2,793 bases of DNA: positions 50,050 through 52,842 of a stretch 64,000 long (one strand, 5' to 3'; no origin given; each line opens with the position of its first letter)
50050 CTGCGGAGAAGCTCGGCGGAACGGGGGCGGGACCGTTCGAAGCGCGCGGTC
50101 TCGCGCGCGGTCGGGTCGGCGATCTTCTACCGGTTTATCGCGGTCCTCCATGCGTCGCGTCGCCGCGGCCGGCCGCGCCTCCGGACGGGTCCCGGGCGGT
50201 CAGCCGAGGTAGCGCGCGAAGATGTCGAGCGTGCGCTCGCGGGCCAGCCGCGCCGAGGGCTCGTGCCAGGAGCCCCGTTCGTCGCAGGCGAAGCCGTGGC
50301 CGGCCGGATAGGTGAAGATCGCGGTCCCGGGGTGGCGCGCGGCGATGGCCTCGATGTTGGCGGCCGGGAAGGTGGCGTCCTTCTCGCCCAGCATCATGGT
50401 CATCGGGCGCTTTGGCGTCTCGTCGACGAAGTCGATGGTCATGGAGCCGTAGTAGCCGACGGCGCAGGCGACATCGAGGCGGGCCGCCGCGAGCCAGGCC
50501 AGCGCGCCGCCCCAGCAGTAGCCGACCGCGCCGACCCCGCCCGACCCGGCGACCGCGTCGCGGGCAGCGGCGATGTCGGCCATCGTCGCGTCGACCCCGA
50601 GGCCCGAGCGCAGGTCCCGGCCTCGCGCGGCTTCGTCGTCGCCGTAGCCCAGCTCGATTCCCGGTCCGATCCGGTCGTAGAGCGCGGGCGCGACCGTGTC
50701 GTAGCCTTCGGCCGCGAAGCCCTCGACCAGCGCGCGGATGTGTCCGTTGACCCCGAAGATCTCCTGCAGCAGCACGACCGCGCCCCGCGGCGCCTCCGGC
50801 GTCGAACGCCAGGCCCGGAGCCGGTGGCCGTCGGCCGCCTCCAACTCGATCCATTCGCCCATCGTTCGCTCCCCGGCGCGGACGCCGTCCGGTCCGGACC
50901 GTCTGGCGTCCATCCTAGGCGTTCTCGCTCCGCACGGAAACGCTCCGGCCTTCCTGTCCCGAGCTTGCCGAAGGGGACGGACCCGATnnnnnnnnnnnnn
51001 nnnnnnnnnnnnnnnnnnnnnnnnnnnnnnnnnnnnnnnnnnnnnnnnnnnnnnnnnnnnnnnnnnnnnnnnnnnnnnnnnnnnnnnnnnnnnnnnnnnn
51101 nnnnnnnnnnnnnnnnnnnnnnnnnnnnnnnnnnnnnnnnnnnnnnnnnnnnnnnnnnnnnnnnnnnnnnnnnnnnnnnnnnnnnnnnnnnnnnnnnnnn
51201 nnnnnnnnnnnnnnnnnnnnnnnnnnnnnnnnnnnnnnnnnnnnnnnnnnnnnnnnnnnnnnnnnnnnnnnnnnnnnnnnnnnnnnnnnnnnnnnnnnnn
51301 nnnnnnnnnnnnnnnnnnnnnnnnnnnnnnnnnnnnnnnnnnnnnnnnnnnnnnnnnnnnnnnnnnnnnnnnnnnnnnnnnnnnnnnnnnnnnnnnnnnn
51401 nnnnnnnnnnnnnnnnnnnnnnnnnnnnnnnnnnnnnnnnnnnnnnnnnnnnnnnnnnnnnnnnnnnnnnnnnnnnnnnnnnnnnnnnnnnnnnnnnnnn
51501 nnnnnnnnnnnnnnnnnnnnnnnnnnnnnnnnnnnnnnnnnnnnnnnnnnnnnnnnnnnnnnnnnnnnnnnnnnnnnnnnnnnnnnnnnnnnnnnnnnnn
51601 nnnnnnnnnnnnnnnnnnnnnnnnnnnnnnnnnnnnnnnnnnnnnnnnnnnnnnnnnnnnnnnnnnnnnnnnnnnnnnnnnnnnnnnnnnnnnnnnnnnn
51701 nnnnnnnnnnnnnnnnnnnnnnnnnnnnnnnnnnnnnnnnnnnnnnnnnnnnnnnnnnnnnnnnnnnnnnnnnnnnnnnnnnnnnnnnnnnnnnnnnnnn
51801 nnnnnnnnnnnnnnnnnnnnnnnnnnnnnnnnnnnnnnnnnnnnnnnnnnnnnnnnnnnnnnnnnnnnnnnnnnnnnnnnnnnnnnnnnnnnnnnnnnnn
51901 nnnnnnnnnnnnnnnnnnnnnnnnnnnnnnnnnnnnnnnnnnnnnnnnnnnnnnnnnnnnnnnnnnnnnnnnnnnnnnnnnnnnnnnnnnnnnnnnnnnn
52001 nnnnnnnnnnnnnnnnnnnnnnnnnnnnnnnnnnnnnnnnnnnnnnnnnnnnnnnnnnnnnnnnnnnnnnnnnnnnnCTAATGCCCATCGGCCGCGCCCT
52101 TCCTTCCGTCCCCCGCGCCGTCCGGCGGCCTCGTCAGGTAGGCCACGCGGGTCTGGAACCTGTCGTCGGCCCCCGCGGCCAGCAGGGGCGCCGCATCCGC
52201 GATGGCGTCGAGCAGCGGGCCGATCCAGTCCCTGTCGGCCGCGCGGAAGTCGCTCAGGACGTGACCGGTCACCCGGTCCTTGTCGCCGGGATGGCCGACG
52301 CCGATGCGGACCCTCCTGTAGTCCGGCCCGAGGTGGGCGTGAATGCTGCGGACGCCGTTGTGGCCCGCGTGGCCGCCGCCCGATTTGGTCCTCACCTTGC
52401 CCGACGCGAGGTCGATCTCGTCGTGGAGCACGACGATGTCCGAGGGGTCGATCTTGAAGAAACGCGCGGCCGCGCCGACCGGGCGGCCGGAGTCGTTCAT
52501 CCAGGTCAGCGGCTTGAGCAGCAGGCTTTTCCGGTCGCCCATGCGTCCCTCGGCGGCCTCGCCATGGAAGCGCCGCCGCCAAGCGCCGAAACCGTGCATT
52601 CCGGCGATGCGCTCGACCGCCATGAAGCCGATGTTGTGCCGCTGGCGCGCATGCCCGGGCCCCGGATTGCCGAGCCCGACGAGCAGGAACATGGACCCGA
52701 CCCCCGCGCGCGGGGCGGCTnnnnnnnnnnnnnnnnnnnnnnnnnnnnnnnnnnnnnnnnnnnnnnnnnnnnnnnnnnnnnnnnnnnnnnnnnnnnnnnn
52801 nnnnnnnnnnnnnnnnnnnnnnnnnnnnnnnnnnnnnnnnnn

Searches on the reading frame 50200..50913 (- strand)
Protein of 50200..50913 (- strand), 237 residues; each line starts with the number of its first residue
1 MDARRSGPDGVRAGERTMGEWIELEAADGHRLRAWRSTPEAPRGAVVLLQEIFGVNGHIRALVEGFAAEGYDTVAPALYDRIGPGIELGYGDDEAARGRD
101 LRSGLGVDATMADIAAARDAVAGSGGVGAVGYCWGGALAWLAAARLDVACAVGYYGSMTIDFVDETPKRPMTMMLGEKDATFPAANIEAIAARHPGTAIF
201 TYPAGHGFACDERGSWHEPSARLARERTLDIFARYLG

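Call 35: search_protein_families(library=pfam, proteins=[window:50200-50913:-])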
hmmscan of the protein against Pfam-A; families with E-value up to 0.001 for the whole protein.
window:50200-50913:- (237 aa): 2 families
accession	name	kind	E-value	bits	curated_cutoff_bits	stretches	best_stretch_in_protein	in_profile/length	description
PF01738.24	DLH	-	6.3e-33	114.6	21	1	34-236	3-217/217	Dienelactone hydrolase family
PF00561.26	Abhydrolase_1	-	5.8e-05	23.3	25.8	0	89-145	37-89/245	alpha/beta hydrolase fold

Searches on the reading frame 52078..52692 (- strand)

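Call 35: search_protein_families(library=pfam, proteins=[window:52078-52692:-])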
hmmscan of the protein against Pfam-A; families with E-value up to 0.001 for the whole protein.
window:52078-52692:- (204 aa): 1 family
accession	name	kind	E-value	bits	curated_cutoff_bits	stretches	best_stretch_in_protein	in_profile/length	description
PF01195.25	Pept_tRNA_hydro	-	1.2e-58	198.4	27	1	3-181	1-180/183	Peptidyl-tRNA hydrolase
